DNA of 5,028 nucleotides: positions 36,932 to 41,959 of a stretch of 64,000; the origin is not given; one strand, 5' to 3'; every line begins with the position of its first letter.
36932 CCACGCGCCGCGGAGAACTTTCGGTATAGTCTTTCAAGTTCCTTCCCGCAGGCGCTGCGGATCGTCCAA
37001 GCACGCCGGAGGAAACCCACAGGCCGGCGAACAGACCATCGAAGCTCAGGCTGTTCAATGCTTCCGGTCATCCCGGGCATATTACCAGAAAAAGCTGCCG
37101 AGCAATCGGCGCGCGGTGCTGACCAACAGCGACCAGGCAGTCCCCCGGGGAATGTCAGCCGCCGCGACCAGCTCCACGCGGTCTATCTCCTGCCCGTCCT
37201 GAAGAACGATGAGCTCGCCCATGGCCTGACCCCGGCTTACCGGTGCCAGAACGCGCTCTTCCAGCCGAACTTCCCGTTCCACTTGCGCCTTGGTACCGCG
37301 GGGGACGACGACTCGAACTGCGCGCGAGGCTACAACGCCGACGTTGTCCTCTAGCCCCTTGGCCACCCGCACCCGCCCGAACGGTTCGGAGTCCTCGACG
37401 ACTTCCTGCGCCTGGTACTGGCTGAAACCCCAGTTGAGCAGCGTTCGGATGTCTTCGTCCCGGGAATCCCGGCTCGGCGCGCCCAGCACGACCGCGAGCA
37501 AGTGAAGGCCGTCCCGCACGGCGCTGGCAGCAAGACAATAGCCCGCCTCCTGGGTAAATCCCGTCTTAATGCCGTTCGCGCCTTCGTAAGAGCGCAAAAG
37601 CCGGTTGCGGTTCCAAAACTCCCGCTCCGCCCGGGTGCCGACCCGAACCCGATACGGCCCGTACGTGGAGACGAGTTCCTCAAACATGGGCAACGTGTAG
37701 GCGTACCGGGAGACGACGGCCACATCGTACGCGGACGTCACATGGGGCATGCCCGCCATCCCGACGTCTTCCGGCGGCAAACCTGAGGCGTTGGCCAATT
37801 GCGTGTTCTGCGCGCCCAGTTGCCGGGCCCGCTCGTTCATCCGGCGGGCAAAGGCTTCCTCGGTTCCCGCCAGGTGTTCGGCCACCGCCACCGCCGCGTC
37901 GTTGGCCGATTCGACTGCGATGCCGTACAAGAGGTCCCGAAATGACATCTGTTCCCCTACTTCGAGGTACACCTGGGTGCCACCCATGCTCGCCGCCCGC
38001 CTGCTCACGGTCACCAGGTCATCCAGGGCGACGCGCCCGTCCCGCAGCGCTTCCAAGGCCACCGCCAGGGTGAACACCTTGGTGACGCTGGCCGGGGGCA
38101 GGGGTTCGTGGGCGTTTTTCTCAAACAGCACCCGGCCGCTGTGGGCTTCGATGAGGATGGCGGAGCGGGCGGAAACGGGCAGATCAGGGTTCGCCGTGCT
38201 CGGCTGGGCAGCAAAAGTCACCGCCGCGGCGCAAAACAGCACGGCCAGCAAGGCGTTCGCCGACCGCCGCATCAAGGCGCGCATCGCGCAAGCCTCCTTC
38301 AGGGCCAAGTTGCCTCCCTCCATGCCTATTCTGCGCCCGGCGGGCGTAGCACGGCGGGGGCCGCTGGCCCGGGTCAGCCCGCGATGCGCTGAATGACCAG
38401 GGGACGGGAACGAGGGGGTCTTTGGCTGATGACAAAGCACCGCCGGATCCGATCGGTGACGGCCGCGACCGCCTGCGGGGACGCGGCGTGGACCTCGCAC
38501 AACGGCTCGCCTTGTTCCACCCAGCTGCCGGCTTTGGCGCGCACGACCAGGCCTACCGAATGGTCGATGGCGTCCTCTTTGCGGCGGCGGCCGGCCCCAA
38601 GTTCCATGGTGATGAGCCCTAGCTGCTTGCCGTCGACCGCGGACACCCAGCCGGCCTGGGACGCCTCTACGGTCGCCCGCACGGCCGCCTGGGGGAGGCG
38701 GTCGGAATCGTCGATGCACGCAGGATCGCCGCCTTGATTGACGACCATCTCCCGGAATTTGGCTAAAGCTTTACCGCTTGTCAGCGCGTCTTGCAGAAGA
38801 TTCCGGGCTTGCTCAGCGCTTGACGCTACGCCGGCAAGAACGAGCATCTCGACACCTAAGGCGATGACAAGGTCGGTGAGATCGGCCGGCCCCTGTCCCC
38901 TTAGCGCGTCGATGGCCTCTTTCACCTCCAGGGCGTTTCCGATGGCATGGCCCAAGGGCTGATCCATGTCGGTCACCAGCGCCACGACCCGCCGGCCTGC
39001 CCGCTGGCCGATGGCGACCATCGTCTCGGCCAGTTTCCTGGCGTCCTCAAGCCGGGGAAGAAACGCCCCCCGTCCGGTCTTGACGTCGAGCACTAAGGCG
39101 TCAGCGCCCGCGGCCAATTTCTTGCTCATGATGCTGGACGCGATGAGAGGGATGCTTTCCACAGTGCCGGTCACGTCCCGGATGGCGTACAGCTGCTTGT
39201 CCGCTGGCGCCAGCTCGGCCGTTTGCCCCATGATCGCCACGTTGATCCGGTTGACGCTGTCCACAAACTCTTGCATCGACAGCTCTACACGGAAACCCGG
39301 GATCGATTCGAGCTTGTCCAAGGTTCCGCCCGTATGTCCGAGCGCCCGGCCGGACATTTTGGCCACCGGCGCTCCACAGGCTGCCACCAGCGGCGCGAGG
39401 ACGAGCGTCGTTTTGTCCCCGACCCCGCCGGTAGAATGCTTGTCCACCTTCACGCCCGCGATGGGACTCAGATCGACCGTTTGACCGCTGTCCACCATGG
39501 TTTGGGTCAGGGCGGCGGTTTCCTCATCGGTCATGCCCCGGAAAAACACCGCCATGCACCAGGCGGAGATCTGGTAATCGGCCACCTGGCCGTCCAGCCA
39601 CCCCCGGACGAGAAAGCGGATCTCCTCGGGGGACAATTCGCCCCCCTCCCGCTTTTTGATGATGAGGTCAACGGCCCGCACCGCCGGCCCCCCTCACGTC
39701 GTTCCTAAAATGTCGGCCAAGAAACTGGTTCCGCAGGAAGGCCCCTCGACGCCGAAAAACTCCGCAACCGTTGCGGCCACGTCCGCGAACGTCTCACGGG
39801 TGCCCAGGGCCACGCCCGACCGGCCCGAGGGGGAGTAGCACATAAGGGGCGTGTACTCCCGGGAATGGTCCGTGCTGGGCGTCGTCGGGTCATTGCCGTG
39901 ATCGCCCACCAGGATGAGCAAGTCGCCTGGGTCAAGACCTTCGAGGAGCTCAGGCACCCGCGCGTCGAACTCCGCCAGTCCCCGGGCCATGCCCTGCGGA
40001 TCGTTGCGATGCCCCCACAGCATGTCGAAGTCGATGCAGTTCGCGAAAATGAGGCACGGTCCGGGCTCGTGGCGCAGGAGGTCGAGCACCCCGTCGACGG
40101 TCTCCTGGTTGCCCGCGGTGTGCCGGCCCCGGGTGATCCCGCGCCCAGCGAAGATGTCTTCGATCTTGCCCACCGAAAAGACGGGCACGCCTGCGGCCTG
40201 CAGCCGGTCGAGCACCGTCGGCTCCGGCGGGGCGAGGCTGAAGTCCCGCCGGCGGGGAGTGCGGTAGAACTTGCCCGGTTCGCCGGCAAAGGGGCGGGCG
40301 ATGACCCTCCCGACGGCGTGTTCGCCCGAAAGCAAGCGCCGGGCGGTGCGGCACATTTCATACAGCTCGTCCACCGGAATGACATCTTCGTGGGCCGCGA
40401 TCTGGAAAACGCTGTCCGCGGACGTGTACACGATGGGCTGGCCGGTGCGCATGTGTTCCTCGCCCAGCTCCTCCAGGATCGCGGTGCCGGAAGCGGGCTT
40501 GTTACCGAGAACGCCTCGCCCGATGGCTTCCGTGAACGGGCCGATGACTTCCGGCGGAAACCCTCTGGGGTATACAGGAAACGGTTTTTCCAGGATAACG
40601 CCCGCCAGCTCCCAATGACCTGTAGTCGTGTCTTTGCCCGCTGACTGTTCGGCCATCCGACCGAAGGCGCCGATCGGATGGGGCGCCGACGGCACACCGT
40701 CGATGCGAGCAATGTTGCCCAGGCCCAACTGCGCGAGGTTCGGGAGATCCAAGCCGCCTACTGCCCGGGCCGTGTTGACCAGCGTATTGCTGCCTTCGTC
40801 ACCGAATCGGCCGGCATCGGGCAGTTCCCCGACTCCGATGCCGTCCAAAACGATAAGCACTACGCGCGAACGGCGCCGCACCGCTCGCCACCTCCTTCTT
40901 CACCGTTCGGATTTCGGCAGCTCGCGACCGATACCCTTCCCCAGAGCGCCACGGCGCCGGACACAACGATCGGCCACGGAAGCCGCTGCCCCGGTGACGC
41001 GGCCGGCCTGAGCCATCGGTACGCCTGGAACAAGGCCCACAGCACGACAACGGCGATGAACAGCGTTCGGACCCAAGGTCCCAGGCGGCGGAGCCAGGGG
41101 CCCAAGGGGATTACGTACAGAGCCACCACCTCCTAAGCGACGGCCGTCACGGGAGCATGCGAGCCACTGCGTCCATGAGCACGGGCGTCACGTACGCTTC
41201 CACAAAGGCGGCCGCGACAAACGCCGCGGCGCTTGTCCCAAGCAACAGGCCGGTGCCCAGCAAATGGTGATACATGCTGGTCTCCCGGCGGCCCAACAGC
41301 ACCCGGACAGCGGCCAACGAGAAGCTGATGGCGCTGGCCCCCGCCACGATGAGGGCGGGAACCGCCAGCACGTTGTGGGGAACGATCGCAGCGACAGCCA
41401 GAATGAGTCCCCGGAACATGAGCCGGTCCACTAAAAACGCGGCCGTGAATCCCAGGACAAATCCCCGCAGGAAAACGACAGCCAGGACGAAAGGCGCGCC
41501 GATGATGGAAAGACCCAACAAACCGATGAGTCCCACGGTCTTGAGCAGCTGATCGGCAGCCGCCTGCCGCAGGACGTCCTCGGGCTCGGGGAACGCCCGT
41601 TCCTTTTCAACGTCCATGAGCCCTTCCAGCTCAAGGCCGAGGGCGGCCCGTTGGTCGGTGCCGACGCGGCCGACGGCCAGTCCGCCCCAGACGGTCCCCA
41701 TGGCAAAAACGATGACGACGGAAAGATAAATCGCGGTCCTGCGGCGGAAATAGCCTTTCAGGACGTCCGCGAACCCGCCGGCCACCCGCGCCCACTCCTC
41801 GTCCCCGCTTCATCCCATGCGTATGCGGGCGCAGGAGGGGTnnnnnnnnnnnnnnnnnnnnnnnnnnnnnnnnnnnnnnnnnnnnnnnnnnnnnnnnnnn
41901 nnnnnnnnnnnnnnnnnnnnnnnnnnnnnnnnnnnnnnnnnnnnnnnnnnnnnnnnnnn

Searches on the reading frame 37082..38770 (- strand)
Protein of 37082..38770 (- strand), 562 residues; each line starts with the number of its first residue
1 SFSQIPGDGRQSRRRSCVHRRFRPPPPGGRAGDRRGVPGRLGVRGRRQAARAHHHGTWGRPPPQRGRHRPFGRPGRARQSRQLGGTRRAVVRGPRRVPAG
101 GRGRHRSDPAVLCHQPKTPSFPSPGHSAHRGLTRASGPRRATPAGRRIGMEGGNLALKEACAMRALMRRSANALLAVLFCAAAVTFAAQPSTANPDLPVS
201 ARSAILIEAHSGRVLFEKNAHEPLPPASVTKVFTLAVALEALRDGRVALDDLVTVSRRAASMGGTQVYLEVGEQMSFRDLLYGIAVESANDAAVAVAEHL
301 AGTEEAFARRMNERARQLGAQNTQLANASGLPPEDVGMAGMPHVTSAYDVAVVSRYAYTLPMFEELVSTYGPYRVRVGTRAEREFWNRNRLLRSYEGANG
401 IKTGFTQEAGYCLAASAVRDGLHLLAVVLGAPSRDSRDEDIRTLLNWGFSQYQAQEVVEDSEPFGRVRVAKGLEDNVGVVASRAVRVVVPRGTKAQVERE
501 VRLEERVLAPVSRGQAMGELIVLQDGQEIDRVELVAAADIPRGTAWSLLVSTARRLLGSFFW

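Call 40: search_protein_families(library=ncbifam, proteins=[window:37082-38770:-], max_evalue=1e-20)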
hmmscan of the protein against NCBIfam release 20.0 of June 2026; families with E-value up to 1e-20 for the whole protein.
window:37082-38770:- (562 aa): 6 families
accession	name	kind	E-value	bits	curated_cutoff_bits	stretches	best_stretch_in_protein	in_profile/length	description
NF008489.0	PRK11397.1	equivalog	4.6e-53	180.3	610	1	172-549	7-381/389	serine-type D-Ala-D-Ala carboxypeptidase DacD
NF007445.0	PRK10001.1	equivalog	2.2e-51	174.9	765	1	167-547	7-381/400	serine-type D-Ala-D-Ala carboxypeptidase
NF008059.0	PRK10793.1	equivalog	1.1e-49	169.2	694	1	160-557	4-398/403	D-alanyl-D-alanine carboxypeptidase DacA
NF038273.1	strep_PBP3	exception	1.4e-48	166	490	1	177-529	6-371/407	D-alanyl-D-alanine carboxypeptidase PBP3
NF008668.0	PRK11669.1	equivalog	3.7e-28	98.5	294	1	173-447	15-279/316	D-alanyl-D-alanine endopeptidase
NF038258.2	PBP4_Staph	exception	1.2e-25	90.1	500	1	203-433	43-281/366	penicillin-binding protein PBP4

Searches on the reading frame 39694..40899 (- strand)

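Call 40: search_protein_families(library=ncbifam, proteins=[window:39694-40899:-], max_evalue=1e-20)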
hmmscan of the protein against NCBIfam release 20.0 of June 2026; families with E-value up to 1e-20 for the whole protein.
window:39694-40899:- (401 aa): 3 families
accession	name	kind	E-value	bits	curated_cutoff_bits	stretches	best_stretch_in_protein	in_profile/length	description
NF003766.0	PRK05362.1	equivalog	1.9e-157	524.1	256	1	11-395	4-393/396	phosphopentomutase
TIGR01696.1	deoB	equivalog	4e-144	480.2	341.2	1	12-391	1-380/381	phosphopentomutase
NF009049.0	PRK12383.1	equivalog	2.6e-52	178.2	254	1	231-397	238-401/408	phosphopentomutase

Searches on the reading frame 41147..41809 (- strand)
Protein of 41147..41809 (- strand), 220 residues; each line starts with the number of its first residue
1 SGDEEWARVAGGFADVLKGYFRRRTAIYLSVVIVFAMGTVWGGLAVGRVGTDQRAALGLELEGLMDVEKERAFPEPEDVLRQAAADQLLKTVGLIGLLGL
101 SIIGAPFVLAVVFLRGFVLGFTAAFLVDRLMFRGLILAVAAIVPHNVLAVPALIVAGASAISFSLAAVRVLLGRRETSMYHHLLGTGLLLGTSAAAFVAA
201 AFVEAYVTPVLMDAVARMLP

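Call 45: search_protein_families(library=pfam, proteins=[window:41147-41809:-], max_evalue=0.0001)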
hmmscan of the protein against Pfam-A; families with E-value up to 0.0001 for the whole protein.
window:41147-41809:- (220 aa): 1 family
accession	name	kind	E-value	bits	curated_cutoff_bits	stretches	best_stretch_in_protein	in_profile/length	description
PF01944.22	SpoIIM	-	1.4e-21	77.5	26.9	1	32-209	2-163/163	Stage II sporulation protein M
